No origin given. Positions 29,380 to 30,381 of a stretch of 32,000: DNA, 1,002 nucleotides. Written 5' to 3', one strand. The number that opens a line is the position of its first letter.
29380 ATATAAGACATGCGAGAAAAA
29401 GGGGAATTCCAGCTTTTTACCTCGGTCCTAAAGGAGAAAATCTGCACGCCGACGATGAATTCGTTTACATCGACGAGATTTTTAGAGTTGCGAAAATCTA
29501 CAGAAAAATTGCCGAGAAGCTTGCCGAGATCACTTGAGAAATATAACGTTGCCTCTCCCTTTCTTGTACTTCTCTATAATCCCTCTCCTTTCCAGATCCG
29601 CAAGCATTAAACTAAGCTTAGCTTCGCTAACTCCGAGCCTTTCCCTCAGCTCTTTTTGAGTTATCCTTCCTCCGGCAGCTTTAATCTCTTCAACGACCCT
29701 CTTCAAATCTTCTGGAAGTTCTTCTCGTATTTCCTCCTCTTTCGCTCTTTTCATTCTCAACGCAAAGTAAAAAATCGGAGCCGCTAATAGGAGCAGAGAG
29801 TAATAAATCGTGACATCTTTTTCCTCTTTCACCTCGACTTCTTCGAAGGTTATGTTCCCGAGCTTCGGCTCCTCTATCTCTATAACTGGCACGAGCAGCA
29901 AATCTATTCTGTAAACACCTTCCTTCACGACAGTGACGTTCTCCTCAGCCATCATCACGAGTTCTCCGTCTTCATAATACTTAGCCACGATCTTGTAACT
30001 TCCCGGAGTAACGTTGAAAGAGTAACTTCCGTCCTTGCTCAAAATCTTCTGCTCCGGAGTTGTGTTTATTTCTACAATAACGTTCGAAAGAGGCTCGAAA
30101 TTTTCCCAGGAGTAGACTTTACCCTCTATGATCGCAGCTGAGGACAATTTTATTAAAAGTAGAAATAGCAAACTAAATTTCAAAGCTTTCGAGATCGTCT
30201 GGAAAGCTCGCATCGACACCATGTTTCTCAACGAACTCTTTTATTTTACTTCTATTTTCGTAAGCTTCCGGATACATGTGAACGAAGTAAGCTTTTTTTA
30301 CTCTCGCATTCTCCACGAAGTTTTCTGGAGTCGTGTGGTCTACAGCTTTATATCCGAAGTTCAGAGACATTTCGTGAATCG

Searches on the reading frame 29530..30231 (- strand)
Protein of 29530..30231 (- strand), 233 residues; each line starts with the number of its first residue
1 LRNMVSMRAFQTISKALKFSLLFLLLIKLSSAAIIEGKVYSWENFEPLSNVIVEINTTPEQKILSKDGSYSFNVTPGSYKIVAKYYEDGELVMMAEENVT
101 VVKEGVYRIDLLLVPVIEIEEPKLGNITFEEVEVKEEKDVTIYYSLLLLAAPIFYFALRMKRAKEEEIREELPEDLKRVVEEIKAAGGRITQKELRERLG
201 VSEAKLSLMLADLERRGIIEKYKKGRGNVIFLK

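Call 19: search_protein_families(library=pfam, proteins=[window:29530-30231:-], max_evalue=0.01)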
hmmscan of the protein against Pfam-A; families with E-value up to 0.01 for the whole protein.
window:29530-30231:- (233 aa): 8 families
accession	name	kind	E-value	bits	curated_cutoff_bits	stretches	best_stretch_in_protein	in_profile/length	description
PF24034.1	DUF7343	-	3.7e-18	65.6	27.6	1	174-232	3-61/62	Domain of unknown function (DUF7343)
PF12802.13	MarR_2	-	2.3e-06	28.1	27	1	178-221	9-52/61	MarR family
PF13412.12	HTH_24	-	4.8e-06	26.5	21.9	1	178-220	7-48/48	Winged helix-turn-helix DNA-binding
PF01047.28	MarR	-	2.6e-05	24.5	24.6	1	186-224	15-52/59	MarR family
PF13545.12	HTH_Crp_2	-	0.0001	22.6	27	1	189-226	22-57/70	Crp-like helix-turn-helix domain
PF13620.12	CarboxypepD_reg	-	0.00016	22.4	32.3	1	35-85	2-56/82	Carboxypeptidase regulatory-like domain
PF13715.12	CarbopepD_reg_2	-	0.00068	20.1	32.2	1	35-86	1-53/88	CarboxypepD_reg-like domain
PF09608.15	Alph_Pro_TM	-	0.01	16.1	24.5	0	66-108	151-193/227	Putative transmembrane protein (Alph_Pro_TM)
